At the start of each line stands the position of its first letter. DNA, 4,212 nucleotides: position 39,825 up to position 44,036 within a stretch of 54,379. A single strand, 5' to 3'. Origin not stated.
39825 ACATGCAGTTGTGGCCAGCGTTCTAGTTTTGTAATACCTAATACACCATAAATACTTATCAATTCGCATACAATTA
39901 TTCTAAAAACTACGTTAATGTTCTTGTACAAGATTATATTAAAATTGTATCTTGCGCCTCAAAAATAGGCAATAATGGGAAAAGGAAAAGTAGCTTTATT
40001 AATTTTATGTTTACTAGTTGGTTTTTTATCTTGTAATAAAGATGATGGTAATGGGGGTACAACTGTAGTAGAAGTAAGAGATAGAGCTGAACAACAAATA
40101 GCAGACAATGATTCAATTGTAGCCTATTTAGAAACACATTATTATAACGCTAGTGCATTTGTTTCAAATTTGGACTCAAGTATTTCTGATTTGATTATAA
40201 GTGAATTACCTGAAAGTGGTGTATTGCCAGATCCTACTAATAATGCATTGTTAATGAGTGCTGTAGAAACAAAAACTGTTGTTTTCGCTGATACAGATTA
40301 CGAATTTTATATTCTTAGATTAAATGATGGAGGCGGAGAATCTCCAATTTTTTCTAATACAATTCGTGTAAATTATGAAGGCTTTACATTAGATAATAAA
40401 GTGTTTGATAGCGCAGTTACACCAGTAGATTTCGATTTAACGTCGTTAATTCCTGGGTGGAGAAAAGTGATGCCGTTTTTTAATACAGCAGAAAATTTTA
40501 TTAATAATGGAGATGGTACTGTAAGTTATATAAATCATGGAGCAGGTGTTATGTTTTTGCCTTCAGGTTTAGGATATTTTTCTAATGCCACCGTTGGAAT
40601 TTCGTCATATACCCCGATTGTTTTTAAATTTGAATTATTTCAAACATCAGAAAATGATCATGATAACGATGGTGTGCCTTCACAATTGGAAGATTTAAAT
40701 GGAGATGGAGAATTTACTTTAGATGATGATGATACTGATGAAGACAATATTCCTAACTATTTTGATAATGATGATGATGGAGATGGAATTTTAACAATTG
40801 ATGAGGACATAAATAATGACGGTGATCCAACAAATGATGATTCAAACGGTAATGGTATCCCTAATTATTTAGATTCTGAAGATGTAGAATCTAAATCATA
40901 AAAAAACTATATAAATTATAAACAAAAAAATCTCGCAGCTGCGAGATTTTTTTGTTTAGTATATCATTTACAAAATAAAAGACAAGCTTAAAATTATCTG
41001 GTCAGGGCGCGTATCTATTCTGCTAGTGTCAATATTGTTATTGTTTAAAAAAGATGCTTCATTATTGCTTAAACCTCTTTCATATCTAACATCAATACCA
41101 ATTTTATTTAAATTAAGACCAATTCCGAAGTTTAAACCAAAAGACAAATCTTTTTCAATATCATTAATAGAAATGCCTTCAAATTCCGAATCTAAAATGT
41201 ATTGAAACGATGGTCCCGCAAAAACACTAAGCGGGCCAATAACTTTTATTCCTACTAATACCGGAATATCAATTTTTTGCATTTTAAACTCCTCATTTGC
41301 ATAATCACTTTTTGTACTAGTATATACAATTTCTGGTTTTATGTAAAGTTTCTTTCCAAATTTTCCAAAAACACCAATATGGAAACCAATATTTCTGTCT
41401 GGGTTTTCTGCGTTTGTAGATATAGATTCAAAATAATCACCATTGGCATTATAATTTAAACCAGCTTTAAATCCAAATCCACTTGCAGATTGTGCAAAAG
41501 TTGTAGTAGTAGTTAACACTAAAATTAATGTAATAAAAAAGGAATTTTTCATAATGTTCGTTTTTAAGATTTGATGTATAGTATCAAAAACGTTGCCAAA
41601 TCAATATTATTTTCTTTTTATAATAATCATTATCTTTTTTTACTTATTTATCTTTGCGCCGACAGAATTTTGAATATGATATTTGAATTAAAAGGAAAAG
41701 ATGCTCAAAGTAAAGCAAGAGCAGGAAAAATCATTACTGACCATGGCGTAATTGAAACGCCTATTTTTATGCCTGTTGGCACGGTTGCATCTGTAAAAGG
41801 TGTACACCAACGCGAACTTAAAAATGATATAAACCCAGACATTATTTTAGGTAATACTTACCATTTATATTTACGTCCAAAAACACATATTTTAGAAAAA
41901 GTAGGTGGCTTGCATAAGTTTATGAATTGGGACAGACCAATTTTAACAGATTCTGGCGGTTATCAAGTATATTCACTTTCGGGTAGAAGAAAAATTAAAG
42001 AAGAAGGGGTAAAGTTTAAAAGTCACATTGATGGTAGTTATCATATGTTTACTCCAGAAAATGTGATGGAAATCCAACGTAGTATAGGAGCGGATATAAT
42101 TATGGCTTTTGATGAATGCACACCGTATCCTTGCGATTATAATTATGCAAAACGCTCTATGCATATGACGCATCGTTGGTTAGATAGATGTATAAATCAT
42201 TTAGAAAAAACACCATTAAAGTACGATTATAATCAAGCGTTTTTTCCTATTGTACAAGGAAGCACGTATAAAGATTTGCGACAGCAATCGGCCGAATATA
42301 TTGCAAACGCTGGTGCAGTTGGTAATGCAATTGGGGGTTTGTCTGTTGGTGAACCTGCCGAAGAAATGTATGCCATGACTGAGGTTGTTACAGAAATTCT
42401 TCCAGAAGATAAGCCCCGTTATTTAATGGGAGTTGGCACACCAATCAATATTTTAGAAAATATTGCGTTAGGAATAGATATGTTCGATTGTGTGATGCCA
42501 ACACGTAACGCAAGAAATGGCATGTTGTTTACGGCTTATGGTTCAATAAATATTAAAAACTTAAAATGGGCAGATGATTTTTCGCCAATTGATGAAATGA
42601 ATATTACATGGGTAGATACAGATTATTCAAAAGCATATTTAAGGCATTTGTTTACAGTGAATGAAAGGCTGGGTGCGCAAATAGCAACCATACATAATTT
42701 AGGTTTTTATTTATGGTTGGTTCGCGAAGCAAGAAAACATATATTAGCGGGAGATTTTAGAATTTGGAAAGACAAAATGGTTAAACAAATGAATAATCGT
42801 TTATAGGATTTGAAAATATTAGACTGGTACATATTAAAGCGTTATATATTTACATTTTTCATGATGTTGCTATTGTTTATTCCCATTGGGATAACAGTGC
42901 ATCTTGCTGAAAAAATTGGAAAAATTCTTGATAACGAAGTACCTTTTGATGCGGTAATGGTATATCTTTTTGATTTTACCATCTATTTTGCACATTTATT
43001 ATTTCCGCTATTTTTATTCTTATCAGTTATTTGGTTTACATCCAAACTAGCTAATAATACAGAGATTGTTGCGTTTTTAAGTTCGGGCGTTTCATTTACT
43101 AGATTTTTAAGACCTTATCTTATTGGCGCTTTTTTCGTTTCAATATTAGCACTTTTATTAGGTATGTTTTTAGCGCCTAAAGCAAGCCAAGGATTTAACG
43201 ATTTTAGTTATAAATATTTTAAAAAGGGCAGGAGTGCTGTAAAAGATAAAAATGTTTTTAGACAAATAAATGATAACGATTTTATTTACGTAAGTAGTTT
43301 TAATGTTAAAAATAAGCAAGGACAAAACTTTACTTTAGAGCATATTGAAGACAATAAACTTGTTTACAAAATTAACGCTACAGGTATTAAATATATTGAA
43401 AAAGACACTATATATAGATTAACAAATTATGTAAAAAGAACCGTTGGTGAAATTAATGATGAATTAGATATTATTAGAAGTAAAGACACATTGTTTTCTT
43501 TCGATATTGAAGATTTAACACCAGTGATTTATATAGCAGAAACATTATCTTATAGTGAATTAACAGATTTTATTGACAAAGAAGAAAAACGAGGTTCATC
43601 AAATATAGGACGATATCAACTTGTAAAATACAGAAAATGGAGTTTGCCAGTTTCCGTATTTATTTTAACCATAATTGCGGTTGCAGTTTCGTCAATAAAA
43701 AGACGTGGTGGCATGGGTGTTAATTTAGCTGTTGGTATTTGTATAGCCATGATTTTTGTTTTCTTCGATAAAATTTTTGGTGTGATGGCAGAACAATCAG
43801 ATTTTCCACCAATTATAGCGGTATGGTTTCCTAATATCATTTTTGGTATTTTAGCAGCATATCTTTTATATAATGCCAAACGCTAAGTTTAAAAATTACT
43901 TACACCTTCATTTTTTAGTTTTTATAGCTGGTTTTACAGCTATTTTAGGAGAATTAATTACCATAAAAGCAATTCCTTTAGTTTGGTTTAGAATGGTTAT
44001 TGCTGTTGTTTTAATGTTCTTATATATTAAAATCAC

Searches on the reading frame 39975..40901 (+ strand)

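Call 37: search_protein_families(library=pfam, proteins=[window:39975-40901:+], max_evalue=0.001)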
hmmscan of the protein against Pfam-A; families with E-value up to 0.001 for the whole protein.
window:39975-40901:+ (308 aa): 1 family
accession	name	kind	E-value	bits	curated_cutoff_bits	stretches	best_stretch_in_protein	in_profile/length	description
PF00254.34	FKBP_C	-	0.00046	20.9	21.1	1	128-167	9-53/94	FKBP-type peptidyl-prolyl cis-trans isomerase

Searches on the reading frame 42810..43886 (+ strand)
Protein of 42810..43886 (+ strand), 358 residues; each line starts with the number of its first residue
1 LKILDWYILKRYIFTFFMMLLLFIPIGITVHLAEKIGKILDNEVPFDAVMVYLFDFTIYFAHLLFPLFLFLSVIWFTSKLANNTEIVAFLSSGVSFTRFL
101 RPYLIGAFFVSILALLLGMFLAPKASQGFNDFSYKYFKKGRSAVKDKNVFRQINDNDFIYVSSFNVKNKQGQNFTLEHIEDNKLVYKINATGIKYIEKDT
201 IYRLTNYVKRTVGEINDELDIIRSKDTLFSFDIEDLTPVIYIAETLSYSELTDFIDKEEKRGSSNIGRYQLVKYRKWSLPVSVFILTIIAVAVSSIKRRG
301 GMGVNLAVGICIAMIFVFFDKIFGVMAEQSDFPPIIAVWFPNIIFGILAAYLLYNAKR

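Call 37: search_protein_families(library=pfam, proteins=[window:42810-43886:+], max_evalue=0.001)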
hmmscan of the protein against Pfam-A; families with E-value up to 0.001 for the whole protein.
window:42810-43886:+ (358 aa): 1 family
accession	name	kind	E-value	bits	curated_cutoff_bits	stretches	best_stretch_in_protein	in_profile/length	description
PF03739.19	LptF_LptG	-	5.5e-67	226.7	27.9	1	6-354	1-352/353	Lipopolysaccharide export system permease LptF/LptG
